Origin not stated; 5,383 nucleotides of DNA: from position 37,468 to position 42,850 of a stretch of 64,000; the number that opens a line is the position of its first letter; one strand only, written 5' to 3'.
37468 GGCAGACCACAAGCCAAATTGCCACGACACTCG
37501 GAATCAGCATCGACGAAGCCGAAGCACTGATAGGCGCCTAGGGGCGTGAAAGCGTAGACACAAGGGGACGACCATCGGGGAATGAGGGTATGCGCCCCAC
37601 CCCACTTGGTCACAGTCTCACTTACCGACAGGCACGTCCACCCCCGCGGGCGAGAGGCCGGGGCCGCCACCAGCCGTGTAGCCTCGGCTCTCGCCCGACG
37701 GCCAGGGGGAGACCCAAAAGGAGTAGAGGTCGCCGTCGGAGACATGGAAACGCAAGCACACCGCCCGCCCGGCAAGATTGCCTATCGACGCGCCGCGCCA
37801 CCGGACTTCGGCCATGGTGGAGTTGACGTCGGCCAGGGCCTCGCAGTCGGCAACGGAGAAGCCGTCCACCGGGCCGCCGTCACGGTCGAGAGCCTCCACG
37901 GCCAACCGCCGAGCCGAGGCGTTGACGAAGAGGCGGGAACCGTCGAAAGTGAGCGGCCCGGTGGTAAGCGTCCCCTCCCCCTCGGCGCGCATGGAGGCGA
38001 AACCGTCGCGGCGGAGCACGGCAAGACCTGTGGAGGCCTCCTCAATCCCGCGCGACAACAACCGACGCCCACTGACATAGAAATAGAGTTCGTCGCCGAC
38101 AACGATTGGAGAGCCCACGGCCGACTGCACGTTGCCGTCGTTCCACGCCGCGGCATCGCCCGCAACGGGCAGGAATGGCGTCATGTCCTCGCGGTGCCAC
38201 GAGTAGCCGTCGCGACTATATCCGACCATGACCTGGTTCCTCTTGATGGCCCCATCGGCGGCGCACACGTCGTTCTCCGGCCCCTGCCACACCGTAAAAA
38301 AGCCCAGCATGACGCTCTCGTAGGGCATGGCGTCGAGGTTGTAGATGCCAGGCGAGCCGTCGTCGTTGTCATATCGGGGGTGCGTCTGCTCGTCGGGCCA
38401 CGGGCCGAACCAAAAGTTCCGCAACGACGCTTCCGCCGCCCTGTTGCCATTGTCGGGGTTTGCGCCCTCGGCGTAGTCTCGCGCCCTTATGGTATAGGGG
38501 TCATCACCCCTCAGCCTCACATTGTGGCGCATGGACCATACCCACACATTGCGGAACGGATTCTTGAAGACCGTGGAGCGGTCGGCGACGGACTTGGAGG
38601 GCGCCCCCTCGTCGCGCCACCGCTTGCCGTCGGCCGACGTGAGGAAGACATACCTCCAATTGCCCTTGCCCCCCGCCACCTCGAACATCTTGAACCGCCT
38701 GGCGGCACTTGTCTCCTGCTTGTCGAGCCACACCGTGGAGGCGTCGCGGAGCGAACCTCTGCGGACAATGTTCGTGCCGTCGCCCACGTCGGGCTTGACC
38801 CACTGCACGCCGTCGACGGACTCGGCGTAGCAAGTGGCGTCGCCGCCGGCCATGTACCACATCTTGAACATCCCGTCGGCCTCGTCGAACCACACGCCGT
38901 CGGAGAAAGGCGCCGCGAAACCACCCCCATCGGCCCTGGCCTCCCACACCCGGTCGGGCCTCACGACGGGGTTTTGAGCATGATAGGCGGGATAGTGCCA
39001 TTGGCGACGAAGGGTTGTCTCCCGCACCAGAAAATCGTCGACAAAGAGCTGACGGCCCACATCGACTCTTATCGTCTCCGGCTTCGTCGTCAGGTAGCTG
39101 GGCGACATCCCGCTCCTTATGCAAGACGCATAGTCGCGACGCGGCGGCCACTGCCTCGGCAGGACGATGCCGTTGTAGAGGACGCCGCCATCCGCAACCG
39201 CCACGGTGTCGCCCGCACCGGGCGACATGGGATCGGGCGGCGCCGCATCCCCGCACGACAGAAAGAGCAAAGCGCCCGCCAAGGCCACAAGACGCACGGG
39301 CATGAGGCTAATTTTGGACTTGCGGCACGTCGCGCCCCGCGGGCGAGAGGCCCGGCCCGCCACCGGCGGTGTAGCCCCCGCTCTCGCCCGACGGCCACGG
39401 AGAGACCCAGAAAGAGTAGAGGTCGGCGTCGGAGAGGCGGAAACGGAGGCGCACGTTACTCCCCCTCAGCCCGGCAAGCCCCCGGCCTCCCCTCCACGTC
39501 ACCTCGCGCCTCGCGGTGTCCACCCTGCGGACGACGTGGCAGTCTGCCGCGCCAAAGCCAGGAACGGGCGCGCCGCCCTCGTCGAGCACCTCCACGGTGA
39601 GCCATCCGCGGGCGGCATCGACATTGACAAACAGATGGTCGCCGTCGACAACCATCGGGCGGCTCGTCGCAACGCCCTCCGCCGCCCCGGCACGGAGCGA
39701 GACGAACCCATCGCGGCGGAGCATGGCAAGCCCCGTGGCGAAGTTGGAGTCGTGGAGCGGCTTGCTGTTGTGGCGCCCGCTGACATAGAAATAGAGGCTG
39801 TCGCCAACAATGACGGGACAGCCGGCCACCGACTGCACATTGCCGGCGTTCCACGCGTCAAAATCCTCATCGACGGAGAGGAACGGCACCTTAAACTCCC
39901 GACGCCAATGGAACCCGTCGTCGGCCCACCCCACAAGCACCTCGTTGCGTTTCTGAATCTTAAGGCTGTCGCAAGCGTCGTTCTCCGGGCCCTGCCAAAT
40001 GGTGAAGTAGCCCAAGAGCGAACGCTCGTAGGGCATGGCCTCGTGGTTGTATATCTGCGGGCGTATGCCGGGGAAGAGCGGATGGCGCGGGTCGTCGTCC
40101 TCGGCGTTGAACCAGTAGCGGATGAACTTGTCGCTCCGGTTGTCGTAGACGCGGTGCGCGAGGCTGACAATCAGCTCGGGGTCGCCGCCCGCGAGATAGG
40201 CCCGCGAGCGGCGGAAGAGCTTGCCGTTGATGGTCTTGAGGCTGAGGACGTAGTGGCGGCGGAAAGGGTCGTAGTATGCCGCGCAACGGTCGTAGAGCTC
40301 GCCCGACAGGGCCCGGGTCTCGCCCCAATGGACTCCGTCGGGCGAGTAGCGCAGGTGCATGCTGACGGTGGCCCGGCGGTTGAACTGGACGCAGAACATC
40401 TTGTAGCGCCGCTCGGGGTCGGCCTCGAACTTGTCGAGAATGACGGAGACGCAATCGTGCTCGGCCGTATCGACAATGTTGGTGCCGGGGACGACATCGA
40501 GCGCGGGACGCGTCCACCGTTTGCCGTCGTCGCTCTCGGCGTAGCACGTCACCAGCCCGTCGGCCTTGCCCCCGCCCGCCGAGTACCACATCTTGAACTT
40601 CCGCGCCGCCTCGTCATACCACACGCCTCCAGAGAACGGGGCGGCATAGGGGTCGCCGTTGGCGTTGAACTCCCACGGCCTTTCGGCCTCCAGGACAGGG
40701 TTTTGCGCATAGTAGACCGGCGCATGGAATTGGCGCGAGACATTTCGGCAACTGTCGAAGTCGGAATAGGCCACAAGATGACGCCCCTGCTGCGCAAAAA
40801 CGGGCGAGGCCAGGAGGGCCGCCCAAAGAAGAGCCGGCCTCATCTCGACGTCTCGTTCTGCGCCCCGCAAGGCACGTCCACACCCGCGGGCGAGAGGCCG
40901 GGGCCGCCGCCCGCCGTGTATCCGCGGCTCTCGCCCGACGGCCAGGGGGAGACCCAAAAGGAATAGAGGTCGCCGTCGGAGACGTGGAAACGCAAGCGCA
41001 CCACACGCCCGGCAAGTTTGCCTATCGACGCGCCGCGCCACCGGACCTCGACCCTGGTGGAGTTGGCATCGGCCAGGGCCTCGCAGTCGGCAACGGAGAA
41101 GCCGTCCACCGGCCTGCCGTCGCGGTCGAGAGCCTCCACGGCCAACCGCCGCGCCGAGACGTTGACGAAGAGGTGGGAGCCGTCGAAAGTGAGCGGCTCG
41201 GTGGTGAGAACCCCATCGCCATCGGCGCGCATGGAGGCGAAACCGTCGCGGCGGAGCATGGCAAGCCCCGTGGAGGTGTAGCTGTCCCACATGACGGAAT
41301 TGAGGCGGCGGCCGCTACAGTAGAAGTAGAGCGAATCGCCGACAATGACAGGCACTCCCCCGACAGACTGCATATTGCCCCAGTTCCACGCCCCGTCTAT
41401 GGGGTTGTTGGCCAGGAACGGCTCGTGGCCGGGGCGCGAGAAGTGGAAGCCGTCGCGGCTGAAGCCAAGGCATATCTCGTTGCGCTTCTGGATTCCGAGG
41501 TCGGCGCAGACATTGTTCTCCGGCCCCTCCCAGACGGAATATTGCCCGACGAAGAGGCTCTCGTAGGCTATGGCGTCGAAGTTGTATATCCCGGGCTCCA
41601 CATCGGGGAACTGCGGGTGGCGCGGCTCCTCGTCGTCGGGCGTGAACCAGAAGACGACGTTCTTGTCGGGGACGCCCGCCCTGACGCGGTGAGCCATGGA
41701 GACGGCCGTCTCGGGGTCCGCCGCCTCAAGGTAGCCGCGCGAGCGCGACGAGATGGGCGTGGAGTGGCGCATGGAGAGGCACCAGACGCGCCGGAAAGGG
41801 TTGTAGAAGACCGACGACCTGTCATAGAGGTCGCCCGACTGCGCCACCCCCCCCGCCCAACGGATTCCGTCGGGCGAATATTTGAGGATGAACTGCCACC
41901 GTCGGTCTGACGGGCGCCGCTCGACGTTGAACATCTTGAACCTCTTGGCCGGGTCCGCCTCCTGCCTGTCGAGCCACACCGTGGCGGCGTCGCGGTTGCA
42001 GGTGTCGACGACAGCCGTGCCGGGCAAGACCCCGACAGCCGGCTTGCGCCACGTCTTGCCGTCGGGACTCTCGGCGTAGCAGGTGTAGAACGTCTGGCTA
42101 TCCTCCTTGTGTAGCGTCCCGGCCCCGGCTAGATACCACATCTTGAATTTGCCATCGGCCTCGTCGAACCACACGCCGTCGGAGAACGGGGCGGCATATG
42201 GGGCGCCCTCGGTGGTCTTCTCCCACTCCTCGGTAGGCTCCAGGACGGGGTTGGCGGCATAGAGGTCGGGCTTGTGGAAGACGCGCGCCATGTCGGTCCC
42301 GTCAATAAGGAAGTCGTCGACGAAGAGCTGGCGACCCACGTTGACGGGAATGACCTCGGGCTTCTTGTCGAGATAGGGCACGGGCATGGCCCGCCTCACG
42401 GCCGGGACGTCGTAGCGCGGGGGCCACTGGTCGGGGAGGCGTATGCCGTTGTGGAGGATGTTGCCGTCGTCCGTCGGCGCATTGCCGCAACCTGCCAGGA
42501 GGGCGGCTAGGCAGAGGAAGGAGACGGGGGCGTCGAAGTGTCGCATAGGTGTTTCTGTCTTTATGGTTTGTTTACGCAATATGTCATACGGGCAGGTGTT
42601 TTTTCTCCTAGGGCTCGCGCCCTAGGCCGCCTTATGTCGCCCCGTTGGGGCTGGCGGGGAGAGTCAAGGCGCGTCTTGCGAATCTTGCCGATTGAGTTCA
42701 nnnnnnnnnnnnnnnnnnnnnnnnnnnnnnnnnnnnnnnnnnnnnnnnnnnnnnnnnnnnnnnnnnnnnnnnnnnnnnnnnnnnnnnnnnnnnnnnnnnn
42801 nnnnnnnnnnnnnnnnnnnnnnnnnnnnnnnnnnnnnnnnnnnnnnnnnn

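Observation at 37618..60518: Tandem SusC/SusD modules whose cargo is only unassigned beta-propeller, LamG and coiled-coil proteins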

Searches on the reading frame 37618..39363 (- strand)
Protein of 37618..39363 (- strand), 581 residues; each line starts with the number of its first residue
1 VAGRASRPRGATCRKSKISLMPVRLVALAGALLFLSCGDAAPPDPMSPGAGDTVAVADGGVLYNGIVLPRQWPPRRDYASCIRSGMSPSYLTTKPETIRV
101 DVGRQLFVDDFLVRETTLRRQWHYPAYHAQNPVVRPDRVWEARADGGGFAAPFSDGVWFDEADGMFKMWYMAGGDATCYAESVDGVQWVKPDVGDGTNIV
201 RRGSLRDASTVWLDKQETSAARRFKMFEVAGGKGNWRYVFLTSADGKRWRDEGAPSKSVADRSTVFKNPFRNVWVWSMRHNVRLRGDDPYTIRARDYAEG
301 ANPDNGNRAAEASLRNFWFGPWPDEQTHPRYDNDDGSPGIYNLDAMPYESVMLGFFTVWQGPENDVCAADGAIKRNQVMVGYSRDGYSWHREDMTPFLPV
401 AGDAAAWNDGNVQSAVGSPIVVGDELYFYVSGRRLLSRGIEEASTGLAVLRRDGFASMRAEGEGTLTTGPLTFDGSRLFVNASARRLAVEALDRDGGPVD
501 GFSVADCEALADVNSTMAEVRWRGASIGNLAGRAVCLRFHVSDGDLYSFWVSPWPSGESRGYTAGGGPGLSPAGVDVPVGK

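Call 4: search_protein_families(library=pfam, proteins=[window:37618-39363:-], max_evalue=0.01)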
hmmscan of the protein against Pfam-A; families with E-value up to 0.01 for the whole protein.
window:37618-39363:- (581 aa): 0 families

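Call 6: search_protein_families(library=ncbifam, proteins=[window:37618-39363:-], max_evalue=1)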
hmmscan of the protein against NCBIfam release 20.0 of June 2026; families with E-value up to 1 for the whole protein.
window:37618-39363:- (581 aa): 0 families

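Call 102: search_protein_families(library=pfam, proteins=[window:37618-39303:-], max_evalue=10)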
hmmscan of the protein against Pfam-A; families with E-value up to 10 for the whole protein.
window:37618-39303:- (561 aa): 2 families
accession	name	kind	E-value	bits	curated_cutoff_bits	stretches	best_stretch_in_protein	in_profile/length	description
PF18195.6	GatD_N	-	0.049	13.4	25.7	1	30-51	3-24/54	GatD N-terminal domain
PF07708.16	Tash_PEST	-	0.31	11.7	22.4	1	73-83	3-13/18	Tash protein PEST motif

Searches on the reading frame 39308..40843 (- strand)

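Call 102: search_protein_families(library=pfam, proteins=[window:39308-40843:-], max_evalue=10)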
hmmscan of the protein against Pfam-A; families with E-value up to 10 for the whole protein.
window:39308-40843:- (511 aa): 1 family
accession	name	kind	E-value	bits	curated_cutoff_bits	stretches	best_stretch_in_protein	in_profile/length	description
PF21634.3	MOV-10_beta-barrel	-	0.03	14.3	23.6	1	389-409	23-43/88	Helicase MOV-10, beta-barrel domain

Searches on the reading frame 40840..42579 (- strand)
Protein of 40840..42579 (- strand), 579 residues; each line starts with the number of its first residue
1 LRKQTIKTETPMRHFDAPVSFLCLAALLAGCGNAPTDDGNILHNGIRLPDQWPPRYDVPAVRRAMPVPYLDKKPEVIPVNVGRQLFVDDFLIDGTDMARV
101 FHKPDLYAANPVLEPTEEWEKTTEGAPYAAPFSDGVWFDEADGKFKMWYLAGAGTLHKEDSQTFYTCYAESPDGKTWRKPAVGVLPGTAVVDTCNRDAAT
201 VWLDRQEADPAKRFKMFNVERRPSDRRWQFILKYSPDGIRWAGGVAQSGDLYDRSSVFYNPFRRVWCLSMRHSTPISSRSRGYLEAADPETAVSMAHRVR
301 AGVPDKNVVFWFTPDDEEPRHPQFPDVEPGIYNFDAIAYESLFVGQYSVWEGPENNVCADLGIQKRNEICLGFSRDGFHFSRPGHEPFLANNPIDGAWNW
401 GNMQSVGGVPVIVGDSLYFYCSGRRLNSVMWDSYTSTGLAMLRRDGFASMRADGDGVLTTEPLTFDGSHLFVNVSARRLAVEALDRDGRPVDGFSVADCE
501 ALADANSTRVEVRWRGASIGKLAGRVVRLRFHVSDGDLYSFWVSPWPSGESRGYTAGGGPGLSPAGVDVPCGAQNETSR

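Call 4: search_protein_families(library=pfam, proteins=[window:40840-42579:-], max_evalue=0.01)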
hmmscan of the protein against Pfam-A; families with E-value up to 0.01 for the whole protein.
window:40840-42579:- (579 aa): 0 families

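Call 6: search_protein_families(library=ncbifam, proteins=[window:40840-42579:-], max_evalue=1)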
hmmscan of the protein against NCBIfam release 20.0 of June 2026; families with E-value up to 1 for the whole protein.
window:40840-42579:- (579 aa): 1 family
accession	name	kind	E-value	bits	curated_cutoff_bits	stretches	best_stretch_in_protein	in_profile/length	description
NF047847.2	SS_mature_LptM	equivalog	0.12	12.5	27.7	1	12-33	1-22/31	LPS translocon maturation chaperone LptM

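Call 102: search_protein_families(library=pfam, proteins=[window:40840-42546:-], max_evalue=10)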
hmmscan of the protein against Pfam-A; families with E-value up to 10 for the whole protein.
window:40840-42546:- (568 aa): 0 families

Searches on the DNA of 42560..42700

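Call 83: search_rna_families(source=window, start=42560, end=42700, threshold=evalue, max_evalue=0.01, show_alignments=2)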
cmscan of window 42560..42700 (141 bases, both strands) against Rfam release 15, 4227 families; matches with E-value up to 0.01: 1.
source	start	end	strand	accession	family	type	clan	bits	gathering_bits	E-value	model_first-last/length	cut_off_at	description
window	42607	42652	+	RF01687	Acido-Lenti-1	Gene; sRNA;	-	47.3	37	3.1e-10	1-46/46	no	Acido-Lenti-1 RNA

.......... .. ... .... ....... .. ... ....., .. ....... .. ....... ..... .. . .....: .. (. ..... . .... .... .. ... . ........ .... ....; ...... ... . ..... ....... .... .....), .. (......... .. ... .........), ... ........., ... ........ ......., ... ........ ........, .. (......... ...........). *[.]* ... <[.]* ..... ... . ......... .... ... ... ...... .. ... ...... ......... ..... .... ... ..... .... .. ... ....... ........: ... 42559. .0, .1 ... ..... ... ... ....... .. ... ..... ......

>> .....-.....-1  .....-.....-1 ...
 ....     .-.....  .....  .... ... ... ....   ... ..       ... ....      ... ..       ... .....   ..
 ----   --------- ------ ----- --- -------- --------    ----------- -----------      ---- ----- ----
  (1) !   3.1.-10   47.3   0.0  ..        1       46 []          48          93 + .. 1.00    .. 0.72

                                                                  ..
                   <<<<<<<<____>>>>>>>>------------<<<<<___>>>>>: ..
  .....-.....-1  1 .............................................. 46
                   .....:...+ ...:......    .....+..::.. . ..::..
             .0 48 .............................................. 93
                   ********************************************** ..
